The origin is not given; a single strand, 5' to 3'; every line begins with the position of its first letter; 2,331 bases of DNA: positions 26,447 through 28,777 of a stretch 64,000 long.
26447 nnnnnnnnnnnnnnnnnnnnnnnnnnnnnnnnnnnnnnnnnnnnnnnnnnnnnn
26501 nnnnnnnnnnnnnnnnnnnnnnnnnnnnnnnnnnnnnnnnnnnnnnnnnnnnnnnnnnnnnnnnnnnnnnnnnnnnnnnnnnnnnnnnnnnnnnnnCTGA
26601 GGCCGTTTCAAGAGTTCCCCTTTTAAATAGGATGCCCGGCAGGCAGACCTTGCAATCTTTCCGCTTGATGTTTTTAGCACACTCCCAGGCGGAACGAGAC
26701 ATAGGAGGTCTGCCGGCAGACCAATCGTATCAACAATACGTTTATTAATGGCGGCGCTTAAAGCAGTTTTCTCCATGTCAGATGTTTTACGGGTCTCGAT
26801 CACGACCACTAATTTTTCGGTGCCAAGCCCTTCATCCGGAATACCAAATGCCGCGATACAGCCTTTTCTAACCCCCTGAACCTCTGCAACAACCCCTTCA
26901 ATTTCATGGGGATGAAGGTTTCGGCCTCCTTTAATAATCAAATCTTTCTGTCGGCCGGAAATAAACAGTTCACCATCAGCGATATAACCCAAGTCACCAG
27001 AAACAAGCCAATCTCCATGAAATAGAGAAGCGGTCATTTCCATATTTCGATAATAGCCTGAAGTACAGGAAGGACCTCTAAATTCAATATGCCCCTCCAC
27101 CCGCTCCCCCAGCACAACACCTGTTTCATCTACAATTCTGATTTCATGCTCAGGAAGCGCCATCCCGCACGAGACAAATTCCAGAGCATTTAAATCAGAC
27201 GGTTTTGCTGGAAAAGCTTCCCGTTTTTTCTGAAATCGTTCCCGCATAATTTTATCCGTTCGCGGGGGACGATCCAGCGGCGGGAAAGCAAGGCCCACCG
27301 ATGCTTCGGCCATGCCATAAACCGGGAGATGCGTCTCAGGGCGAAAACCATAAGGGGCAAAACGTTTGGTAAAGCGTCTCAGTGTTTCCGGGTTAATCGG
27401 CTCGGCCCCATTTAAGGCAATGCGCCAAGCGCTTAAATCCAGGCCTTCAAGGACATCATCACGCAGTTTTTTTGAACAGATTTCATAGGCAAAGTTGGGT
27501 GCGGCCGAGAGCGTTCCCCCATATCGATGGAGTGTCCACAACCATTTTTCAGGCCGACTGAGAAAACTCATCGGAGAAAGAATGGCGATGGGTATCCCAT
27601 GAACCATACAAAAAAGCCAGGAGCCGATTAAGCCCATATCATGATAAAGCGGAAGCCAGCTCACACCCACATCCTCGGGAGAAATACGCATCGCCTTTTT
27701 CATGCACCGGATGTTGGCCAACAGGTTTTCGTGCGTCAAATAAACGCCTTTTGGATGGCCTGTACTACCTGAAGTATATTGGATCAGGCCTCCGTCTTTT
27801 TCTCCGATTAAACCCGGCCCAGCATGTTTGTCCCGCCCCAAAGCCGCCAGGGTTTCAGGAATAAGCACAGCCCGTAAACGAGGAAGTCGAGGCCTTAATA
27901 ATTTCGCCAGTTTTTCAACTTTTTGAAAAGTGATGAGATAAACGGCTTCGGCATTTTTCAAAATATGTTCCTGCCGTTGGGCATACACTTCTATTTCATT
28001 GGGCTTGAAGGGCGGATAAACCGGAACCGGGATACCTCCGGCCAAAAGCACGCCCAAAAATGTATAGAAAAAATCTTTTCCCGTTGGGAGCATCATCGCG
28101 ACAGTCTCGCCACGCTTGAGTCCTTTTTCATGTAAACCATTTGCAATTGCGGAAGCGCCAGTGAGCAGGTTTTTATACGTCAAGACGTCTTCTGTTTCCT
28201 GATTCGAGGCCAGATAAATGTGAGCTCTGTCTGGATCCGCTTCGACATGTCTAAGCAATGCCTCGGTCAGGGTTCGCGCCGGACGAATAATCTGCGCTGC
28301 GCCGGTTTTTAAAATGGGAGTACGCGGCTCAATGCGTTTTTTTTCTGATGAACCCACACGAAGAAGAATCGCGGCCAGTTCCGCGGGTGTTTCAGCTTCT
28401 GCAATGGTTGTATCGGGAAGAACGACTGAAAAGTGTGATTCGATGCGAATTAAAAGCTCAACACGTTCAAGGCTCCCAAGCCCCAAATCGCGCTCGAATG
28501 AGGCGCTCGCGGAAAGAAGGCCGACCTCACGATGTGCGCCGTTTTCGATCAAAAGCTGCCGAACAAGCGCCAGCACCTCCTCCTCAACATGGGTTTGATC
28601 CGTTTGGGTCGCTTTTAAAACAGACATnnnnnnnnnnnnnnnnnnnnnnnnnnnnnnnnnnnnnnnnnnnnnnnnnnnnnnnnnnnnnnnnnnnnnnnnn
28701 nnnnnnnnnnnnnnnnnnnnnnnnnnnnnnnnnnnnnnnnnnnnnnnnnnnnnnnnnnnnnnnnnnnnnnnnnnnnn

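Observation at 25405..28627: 939-aa carrier-domain / fatty-acyl-AMP-ligase / TM / AGPAT fusion next to dgkA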

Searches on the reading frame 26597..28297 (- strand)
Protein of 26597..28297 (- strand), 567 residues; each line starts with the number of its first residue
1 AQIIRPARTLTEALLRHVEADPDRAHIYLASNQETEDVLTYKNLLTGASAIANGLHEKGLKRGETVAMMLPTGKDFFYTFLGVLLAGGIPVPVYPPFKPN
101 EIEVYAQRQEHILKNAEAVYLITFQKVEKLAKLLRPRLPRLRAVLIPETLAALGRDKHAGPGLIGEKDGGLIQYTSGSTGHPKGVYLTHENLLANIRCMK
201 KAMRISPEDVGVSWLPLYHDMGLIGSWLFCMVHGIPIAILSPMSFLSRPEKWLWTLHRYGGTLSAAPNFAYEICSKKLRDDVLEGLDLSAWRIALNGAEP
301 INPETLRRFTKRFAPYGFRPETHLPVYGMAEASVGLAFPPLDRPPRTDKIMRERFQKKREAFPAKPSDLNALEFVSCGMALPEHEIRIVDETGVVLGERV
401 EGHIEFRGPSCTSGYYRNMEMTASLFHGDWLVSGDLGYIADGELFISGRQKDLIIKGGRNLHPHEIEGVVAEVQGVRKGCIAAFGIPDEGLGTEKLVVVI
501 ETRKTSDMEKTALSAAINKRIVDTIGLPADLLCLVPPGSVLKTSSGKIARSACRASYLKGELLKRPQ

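Call 62: search_solved_structures(query=window:26597-28297:-, max_evalue=1e-80, show_alignments=5)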
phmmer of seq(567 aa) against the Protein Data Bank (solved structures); distinct sequences matched with E-value up to 1e-80: 5.
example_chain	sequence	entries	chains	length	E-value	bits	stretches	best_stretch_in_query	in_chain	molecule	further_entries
7r7g_A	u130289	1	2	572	3.4e-88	299.5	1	28-562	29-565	Polyketide synthase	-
7r7e_A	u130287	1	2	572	1.3e-87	297.5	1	28-562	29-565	Polyketide synthase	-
7r7f_A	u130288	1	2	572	1.6e-87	297.2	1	28-562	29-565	Polyketide synthase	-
3pbk_A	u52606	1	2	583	5.4e-87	295.5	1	34-560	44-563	Fatty Acyl-Adenylate Ligase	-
3kxw_A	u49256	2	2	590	7.1e-84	285.2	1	31-558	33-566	Saframycin Mx1 synthetase B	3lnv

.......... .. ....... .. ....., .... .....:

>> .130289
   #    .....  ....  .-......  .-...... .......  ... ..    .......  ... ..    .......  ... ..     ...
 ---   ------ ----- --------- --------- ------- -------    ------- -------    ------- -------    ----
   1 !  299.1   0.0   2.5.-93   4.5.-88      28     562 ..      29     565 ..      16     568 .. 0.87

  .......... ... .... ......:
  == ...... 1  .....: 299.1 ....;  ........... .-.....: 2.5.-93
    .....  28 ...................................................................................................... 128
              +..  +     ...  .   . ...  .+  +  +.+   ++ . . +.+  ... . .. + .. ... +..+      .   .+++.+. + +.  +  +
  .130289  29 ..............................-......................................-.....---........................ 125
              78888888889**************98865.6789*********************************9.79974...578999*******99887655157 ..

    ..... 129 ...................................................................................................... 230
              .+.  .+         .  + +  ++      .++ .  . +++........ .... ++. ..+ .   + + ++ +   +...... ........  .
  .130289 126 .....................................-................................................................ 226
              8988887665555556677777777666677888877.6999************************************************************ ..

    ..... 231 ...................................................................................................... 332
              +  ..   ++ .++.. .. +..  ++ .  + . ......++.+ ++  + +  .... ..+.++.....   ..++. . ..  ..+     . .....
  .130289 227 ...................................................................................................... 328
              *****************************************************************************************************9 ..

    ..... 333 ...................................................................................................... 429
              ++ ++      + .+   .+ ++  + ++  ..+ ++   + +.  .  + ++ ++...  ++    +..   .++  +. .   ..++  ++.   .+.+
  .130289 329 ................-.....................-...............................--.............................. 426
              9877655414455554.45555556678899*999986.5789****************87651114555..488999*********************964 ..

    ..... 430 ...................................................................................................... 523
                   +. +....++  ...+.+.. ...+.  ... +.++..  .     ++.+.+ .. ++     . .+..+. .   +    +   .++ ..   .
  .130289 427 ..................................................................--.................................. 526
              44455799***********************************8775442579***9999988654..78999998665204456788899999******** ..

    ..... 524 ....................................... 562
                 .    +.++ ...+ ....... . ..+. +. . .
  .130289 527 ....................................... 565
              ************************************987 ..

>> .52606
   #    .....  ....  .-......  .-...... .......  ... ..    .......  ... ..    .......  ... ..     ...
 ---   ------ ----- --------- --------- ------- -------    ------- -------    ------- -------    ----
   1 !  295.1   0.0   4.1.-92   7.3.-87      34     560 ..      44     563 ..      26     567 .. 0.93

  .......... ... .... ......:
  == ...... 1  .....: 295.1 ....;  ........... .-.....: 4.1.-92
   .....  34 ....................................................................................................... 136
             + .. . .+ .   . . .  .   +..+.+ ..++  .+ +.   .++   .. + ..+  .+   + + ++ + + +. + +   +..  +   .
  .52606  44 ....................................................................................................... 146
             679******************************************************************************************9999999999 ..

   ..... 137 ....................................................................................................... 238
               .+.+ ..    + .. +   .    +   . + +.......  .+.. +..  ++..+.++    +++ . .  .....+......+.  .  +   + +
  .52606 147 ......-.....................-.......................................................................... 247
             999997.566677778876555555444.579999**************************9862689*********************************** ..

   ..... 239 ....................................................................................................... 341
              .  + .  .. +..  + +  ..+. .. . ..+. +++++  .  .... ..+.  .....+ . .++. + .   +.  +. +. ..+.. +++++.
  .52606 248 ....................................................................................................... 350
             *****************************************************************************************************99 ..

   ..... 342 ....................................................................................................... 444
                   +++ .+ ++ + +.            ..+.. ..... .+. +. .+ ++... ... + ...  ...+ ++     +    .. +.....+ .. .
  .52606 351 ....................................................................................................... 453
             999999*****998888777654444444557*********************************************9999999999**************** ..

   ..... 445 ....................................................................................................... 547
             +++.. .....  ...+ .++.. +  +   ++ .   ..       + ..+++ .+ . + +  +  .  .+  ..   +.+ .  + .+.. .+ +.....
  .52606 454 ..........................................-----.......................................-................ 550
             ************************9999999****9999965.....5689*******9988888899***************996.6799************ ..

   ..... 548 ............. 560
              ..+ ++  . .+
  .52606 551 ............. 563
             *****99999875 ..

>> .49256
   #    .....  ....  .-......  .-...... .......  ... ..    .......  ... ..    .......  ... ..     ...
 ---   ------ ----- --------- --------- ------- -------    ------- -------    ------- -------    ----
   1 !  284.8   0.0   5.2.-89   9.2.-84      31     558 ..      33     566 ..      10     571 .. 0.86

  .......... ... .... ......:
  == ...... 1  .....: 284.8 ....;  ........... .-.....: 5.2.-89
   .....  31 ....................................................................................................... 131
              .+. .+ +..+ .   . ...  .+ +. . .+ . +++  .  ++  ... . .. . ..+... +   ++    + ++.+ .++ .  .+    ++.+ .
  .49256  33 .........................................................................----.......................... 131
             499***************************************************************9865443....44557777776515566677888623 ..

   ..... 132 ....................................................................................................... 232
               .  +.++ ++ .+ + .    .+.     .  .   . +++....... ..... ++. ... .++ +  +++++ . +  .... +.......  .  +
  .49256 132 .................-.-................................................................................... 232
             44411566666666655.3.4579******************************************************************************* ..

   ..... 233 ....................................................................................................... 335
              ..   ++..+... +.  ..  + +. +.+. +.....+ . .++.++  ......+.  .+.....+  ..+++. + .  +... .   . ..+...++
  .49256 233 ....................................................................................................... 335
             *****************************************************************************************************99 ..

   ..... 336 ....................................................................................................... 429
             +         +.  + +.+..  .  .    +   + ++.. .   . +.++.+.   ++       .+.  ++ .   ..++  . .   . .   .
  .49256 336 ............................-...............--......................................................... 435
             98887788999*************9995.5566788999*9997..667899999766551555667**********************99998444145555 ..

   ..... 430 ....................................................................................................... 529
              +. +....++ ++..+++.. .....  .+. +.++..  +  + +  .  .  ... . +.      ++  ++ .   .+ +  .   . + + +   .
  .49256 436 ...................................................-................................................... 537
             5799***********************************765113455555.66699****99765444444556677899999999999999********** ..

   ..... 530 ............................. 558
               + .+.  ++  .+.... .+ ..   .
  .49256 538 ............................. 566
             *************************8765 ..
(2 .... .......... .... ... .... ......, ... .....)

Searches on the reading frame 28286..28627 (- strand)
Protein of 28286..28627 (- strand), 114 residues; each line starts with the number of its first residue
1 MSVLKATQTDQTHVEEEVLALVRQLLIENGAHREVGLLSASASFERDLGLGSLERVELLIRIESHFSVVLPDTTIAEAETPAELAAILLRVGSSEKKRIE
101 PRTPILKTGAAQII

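Call 59: search_solved_structures(query=window:28286-28627:-, max_evalue=10, show_alignments=3)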
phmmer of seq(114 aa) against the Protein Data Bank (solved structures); distinct sequences matched with E-value up to 10: 113 (the best 60 are shown).
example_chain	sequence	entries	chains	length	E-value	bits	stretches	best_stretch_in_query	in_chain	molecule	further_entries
9iho_U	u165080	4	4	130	8.5e-08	35.6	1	32-82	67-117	Acyl carrier protein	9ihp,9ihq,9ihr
7arc_U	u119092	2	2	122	5.5e-07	33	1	13-82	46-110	SDAP2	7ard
9f5x_J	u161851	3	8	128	1.3e-05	28.7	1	35-74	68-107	Acyl carrier protein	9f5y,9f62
9iho_T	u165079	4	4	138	4.1e-05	27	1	6-89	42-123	Acyl carrier protein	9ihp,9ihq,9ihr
7b0n_T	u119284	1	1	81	9e-05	26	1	37-80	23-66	Acyl carrier protein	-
7zm7_O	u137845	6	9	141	0.00012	25.6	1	17-77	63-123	Acyl carrier protein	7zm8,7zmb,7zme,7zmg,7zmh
6gcs_O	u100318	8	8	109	0.00014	25.3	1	37-80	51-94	ACPM1 SUBUNIT | Acyl carrier protein ACPM1 of NADH:Ubiquinone Oxidoreductase (Complex I)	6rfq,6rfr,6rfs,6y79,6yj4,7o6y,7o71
5lc5_T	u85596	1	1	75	0.00017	25.1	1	37-85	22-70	Acyl carrier protein, mitochondrial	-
7qh7_w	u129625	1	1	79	0.00018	25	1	37-85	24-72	Acyl carrier protein, mitochondrial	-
9hcg_w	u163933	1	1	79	0.00018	25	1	37-85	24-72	Acyl carrier protein, mitochondrial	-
5xtb_G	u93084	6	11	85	0.0002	24.9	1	37-85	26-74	Acyl carrier protein, mitochondrial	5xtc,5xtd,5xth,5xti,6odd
5lc5_U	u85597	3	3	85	0.0002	24.8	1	37-85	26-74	Acyl carrier protein, mitochondrial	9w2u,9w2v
9ti4_H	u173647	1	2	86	0.0002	24.8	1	37-85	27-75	Acyl carrier protein, mitochondrial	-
8zsk_AB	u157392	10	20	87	0.0002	24.8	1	37-85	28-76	Acyl carrier protein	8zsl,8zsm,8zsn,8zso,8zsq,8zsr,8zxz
7dgq_W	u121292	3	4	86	0.00021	24.8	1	37-85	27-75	Acyl carrier protein, mitochondrial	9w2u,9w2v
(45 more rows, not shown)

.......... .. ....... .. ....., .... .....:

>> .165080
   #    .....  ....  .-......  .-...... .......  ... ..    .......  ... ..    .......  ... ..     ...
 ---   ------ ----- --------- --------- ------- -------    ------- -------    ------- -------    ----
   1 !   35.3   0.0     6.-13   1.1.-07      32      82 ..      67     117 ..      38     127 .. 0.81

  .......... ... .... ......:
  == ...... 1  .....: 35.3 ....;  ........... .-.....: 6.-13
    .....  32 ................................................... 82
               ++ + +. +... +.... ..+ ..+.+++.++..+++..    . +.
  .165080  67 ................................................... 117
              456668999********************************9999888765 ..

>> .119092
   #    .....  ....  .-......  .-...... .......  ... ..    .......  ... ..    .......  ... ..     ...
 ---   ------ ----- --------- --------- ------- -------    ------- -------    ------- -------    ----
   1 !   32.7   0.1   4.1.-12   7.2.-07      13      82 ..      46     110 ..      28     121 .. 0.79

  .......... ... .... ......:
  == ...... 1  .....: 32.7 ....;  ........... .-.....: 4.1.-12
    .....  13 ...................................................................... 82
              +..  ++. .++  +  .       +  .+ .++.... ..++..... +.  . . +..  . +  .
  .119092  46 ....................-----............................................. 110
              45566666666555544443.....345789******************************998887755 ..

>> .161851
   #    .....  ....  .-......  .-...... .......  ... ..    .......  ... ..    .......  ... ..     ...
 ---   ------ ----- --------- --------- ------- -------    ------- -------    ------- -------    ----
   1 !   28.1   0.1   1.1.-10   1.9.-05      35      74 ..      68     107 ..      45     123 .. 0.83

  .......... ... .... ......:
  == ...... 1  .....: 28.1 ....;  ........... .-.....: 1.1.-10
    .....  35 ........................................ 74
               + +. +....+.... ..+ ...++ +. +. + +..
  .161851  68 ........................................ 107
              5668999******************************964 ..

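Call 70: search_protein_families(library=ncbifam, proteins=[window:28286-28627:-], max_evalue=0.01)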
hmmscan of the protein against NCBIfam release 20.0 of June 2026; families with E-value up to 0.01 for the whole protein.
seq(114 aa): 12 families
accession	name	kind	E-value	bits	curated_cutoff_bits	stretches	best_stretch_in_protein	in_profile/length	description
NF002151.0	PRK00982.1-5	equivalog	8.8e-07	29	92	1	22-77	8-62/78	acyl carrier protein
TIGR00517.1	acyl_carrier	equivalog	1.1e-06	28.4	70.45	1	38-78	23-63/77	acyl carrier protein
NF002148.0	PRK00982.1-2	subfamily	2.3e-06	27.3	71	1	35-78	21-64/79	acyl carrier protein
NF009104.0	PRK12449.1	equivalog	1e-05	25.4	70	1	15-80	3-67/80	acyl carrier protein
NF002149.0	PRK00982.1-3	equivalog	1.2e-05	25.1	106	1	38-74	23-59/78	acyl carrier protein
NF045894.1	PKS_plus_SDR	equivalog_domain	1.4e-05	22.9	1740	1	8-89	1430-1510/1515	type I polyketide synthase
NF040636.1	AcpM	exception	0.00012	22.1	146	1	16-93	4-80/93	meromycolate extension acyl carrier protein AcpM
NF002147.0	PRK00982.1-1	equivalog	0.00034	20.4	84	1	15-80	5-69/83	acyl carrier protein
NF005480.0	PRK07081.1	equivalog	0.0013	18.6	72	1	47-76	30-59/83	acyl carrier protein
NF058660.1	cispen_ACP_AmcB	equivalog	0.0031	17.7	80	1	38-76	23-61/80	cispentacin biosynthesis acyl carrier protein AmcB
NF002150.0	PRK00982.1-4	subfamily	0.0041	17.3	66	1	16-82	4-69/80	acyl carrier protein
NF005502.0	PRK07117.1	equivalog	0.0093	16.2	79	0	46-88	33-75/82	acyl carrier protein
